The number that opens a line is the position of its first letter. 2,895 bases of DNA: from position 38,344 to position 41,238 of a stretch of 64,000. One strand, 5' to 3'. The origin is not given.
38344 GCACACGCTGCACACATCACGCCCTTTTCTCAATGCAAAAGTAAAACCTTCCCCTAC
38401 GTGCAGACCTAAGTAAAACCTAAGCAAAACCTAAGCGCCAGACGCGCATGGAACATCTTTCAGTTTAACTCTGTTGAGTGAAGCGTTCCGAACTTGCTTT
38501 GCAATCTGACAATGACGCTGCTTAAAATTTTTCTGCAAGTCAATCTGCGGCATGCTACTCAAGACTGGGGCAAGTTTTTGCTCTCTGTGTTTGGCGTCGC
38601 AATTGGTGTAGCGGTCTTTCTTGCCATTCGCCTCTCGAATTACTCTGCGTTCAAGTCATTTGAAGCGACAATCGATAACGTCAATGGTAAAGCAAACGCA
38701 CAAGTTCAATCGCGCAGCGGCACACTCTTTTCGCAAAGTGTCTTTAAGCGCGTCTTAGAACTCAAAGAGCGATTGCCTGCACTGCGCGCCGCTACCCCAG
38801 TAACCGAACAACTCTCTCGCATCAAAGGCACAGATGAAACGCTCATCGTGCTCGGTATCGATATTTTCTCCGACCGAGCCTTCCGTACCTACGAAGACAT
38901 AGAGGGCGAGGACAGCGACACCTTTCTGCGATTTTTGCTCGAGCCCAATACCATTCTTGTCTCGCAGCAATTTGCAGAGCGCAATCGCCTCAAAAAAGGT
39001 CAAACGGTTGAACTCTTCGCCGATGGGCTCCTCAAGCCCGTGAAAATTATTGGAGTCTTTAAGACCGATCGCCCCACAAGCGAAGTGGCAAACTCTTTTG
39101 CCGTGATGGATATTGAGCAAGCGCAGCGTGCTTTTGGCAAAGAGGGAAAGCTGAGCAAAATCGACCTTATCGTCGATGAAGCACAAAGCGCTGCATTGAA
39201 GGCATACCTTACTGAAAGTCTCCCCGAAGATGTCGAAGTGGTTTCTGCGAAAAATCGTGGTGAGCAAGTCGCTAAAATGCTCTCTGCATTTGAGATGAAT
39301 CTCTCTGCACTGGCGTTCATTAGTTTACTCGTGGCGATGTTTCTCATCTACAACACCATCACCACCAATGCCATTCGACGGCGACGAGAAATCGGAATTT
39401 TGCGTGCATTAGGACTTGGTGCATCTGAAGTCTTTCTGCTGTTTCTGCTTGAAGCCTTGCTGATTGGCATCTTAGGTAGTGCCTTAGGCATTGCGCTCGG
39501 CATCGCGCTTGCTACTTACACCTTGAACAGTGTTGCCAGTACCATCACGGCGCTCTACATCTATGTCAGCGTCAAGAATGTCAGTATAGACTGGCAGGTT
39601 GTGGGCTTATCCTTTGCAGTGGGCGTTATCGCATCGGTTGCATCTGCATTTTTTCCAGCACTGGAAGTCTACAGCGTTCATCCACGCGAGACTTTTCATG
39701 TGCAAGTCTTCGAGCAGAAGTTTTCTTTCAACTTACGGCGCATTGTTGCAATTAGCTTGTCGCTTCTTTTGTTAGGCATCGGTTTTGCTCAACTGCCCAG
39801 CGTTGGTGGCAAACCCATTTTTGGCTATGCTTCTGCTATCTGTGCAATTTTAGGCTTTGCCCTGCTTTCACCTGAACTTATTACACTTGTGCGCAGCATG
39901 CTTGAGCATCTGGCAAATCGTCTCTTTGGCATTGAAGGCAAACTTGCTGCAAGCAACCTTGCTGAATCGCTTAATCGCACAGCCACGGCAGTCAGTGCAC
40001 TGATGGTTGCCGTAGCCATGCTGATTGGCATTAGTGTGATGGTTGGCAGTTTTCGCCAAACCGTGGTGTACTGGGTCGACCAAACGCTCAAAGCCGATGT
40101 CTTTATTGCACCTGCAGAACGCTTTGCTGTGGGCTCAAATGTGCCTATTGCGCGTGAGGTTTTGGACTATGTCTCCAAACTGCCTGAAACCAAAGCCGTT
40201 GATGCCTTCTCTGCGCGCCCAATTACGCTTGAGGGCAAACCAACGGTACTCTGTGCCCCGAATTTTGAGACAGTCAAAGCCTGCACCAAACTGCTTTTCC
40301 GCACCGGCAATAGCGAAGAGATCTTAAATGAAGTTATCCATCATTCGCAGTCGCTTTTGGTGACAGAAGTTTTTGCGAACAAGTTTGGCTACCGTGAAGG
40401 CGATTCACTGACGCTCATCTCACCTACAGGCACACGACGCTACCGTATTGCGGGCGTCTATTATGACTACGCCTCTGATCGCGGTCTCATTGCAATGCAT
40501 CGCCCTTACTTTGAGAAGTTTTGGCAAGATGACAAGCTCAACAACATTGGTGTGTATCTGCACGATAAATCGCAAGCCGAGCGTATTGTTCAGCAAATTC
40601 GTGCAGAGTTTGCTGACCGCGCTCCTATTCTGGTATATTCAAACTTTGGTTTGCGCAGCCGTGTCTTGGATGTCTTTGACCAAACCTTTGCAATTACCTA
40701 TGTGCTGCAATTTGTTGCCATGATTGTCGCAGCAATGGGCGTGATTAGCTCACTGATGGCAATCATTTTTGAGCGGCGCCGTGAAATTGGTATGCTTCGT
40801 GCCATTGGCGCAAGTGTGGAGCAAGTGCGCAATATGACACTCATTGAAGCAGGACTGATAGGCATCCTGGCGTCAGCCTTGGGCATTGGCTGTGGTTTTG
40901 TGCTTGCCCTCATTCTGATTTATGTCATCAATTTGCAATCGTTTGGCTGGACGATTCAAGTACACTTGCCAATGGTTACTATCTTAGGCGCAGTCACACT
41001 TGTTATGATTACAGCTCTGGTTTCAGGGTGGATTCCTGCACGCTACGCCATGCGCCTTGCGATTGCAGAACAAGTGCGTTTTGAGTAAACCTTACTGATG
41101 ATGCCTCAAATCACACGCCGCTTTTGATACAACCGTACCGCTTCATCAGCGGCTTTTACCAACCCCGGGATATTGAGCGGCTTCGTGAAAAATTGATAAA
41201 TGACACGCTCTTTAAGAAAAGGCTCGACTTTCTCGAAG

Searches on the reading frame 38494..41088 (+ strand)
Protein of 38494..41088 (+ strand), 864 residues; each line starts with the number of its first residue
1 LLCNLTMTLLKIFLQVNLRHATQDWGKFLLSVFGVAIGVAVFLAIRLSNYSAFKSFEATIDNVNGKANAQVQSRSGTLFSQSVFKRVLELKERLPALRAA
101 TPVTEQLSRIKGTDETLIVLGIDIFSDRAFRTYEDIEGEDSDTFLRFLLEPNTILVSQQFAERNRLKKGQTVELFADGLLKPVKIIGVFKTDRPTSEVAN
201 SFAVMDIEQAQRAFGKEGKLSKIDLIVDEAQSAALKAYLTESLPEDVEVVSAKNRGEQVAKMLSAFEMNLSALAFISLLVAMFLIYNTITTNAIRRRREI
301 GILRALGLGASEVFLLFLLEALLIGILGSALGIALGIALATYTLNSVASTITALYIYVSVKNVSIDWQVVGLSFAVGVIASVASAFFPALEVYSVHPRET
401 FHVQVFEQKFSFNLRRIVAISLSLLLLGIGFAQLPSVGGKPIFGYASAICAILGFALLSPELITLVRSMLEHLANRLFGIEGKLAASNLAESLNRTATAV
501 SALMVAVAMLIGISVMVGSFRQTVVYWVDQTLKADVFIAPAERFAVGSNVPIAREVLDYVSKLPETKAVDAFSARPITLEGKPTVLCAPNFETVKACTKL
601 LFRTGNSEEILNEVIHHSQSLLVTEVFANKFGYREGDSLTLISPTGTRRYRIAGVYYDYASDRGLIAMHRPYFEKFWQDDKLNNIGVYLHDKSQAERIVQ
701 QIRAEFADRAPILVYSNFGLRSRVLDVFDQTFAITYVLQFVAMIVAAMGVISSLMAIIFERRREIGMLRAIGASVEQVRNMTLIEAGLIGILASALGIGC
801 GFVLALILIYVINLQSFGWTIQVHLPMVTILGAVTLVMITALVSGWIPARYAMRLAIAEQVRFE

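Call 86: search_protein_families(library=pfam, proteins=[window:38494-41088:+], max_evalue=0.000001)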
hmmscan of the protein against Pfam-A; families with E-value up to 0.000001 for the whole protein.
window:38494-41088:+ (864 aa): 2 families
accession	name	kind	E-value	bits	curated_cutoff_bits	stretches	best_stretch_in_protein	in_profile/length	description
PF02687.27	FtsX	-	2.4e-37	128.1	25.5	2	739-855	4-118/120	FtsX-like permease C-terminal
PF12704.14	MacB_PCD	-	1.7e-23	84.5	27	2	29-239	2-204/207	MacB-like periplasmic core domain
